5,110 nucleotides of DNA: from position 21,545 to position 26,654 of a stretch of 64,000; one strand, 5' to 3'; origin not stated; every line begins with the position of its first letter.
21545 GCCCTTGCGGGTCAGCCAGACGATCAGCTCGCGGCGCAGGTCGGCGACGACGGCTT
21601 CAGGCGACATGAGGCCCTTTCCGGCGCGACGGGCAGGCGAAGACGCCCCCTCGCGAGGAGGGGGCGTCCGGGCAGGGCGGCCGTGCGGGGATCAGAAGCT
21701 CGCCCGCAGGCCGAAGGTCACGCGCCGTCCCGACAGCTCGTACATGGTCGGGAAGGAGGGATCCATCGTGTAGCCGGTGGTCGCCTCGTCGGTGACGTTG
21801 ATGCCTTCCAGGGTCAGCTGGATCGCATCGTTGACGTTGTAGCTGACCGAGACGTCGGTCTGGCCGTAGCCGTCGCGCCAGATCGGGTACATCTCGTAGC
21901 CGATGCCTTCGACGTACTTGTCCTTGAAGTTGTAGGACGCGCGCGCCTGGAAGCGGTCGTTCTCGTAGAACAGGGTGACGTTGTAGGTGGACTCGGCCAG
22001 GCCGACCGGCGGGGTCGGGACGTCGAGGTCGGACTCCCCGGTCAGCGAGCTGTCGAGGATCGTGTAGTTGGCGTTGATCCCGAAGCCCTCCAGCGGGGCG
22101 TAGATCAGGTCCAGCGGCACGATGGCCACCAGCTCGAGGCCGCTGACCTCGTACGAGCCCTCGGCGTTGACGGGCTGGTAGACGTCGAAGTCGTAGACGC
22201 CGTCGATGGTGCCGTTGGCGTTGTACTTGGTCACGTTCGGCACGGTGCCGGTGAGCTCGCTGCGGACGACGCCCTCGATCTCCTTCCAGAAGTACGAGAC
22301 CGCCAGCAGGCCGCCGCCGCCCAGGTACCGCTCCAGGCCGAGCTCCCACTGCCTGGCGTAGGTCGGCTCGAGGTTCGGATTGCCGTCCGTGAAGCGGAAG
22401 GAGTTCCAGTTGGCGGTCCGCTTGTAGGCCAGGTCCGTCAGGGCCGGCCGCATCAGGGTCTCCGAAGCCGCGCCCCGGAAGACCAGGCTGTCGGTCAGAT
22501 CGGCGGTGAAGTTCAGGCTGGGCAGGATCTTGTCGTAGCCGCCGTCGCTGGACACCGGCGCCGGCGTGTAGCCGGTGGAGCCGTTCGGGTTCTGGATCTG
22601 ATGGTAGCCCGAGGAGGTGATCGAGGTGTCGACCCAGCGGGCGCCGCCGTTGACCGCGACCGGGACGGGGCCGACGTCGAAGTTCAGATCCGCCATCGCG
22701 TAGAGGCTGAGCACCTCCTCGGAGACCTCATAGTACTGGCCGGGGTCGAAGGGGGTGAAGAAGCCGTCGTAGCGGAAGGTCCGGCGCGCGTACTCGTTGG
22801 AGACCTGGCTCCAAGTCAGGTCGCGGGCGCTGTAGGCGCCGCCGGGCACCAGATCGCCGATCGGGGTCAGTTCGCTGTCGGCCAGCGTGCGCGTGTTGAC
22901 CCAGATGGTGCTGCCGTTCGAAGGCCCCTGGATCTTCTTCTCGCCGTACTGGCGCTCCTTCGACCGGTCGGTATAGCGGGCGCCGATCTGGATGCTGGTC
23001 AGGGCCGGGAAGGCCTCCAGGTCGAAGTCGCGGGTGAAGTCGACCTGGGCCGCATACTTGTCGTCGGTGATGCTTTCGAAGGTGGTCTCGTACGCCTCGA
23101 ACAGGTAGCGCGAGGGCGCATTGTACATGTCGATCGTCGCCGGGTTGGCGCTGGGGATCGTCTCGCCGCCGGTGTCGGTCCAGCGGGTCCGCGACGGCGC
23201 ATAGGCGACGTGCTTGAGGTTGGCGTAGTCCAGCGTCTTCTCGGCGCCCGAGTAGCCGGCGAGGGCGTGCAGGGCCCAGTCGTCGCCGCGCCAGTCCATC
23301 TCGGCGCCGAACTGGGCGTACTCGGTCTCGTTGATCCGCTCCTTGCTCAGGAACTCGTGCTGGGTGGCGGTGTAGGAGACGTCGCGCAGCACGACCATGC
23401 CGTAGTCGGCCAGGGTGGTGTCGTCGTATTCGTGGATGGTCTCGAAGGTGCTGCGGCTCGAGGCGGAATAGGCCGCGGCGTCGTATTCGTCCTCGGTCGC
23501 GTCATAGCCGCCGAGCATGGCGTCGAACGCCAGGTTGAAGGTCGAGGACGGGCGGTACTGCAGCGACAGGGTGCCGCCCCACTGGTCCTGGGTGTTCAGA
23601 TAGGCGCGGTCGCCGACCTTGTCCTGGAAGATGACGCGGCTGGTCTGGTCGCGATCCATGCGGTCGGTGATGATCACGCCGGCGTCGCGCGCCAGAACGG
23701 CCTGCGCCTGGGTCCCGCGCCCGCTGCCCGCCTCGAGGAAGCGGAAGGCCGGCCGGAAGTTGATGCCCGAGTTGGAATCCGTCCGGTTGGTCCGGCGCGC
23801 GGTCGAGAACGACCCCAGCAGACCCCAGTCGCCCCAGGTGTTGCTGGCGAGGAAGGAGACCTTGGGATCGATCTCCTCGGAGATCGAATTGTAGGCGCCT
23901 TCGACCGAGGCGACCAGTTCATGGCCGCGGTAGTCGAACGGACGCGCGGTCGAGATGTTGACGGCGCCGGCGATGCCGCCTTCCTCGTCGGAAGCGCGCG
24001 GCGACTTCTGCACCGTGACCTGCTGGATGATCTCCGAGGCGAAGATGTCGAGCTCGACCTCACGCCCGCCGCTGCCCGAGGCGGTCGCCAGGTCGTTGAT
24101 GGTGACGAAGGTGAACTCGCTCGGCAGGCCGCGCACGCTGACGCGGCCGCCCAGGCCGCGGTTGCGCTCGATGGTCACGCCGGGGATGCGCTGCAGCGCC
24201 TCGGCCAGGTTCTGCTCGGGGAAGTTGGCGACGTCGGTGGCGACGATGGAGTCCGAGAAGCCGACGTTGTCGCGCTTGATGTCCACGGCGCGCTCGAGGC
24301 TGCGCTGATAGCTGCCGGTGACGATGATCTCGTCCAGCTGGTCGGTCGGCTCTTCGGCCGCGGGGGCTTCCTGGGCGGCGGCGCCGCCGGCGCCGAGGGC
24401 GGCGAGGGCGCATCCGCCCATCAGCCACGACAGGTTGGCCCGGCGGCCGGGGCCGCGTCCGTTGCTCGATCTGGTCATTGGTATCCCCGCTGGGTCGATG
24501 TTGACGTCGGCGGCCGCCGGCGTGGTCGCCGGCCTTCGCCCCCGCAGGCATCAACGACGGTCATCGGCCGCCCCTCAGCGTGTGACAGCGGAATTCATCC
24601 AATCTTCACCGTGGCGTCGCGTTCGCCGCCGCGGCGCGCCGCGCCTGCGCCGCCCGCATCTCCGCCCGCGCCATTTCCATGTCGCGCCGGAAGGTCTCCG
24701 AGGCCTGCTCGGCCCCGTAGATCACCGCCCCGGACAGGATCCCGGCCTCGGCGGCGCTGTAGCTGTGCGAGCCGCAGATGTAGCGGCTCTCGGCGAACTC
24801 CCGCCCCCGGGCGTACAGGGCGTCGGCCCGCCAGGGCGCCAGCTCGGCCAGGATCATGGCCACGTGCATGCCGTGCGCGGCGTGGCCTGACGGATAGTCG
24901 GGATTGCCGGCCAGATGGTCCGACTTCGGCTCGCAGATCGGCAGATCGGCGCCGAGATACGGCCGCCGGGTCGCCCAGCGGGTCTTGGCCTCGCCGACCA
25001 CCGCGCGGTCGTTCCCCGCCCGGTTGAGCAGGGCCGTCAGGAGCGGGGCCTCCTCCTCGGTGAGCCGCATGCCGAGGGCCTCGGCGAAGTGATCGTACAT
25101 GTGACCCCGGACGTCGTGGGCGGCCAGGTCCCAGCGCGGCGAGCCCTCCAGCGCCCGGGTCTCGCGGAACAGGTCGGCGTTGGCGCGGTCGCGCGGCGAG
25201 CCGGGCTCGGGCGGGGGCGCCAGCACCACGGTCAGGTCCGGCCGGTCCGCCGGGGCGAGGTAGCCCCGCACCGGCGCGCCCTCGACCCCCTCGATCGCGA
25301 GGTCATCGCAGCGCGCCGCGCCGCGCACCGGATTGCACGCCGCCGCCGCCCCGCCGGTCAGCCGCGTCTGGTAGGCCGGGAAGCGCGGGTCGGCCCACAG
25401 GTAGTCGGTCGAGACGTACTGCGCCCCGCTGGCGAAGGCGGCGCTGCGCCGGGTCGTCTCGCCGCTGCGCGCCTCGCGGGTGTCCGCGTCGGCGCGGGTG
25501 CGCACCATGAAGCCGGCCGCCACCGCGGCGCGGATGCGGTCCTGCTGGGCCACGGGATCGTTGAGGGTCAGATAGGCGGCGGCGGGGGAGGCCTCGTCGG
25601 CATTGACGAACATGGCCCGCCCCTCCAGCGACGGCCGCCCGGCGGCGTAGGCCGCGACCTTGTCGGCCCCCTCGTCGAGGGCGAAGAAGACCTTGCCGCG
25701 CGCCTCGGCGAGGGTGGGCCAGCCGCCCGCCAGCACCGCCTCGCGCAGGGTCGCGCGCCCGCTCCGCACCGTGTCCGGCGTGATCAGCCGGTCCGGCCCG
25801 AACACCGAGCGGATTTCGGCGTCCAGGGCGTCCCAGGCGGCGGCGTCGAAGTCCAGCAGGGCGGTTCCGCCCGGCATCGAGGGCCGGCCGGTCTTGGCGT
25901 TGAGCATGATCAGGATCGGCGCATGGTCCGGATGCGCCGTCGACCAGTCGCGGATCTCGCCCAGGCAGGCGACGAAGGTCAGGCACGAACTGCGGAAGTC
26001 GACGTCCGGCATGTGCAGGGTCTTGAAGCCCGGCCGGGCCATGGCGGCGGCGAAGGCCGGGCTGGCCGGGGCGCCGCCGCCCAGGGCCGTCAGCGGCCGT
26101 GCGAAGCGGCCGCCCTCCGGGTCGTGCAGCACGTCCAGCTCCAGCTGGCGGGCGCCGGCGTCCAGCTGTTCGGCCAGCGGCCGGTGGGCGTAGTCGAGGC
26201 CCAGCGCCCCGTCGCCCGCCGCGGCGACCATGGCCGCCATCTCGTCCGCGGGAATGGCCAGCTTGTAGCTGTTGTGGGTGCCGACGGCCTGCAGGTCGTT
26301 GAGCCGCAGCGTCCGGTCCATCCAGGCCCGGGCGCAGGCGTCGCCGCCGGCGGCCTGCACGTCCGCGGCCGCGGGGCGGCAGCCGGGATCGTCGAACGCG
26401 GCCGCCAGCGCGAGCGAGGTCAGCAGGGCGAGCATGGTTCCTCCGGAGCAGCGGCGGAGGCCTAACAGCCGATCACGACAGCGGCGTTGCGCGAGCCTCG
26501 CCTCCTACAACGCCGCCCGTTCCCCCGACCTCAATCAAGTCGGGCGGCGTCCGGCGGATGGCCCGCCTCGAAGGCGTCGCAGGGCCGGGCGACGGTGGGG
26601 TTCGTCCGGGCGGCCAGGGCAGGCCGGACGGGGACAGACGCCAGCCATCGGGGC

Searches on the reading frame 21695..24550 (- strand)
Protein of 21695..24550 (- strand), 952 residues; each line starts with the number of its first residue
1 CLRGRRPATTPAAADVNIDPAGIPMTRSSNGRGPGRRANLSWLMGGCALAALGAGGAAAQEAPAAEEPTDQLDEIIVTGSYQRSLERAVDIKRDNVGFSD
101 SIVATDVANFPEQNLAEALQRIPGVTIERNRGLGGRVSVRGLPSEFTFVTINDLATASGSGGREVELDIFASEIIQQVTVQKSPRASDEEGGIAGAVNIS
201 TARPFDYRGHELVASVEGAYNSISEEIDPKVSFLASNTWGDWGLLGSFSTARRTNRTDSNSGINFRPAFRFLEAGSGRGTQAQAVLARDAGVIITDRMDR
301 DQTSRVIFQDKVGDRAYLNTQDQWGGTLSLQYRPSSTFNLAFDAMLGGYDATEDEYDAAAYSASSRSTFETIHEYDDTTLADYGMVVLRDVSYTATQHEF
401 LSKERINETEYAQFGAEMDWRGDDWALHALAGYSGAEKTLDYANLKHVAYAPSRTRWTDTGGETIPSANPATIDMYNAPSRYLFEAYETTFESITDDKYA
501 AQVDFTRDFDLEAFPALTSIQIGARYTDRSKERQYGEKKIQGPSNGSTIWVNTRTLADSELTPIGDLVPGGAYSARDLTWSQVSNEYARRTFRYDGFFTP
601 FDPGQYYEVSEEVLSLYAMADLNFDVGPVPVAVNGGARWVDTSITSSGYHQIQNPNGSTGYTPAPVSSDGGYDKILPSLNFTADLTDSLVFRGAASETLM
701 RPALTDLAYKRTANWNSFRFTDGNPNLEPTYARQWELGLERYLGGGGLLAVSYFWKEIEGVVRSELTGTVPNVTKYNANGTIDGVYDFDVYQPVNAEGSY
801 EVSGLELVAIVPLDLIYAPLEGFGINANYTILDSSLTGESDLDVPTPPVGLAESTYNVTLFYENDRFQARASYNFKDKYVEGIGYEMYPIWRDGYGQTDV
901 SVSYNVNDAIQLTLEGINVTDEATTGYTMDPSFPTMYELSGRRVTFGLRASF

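Call 54: search_protein_families(library=pfam, proteins=[window:21695-24550:-])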
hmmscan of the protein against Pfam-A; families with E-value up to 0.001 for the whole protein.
window:21695-24550:- (952 aa): 3 families
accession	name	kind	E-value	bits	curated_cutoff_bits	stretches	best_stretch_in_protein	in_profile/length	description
PF00593.30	TonB_dep_Rec_b-barrel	-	7.8e-32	112.1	27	1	468-919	32-436/436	TonB dependent receptor-like, beta-barrel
PF07715.20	Plug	-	3.6e-13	50.4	23.9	1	98-195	8-106/107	TonB-dependent Receptor Plug Domain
PF14905.12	OMP_b-brl_3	-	3.2e-09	36.8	27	1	580-930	81-384/408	Outer membrane protein beta-barrel family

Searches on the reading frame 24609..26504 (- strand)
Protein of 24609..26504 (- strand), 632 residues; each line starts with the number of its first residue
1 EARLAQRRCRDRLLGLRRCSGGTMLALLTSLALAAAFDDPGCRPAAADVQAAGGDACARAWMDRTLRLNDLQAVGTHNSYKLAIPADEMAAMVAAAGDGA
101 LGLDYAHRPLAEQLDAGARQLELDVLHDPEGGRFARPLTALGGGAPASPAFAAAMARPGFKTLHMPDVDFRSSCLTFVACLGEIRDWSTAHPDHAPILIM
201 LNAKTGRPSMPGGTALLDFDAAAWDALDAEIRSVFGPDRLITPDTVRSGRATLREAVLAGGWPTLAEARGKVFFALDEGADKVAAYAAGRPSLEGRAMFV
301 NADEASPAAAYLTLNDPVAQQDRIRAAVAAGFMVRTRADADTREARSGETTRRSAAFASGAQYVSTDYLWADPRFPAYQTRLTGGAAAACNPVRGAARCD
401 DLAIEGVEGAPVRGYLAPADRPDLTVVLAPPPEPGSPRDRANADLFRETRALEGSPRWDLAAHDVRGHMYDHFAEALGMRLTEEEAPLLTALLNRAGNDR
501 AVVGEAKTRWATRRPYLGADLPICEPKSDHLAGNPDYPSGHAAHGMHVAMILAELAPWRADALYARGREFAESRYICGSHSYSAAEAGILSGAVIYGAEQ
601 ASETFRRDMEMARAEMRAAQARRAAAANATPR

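Call 54: search_protein_families(library=pfam, proteins=[window:24609-26504:-])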
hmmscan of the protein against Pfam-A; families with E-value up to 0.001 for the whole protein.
window:24609-26504:- (632 aa): 2 families
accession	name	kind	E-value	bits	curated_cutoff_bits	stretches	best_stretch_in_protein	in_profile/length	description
PF16670.11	PI-PLC-C1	-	2.9e-121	405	29.9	1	66-392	1-329/329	Phosphoinositide phospholipase C, Ca2+-dependent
PF01569.27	PAP2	-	6e-08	33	27.2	1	501-595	14-117/130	PAP2 superfamily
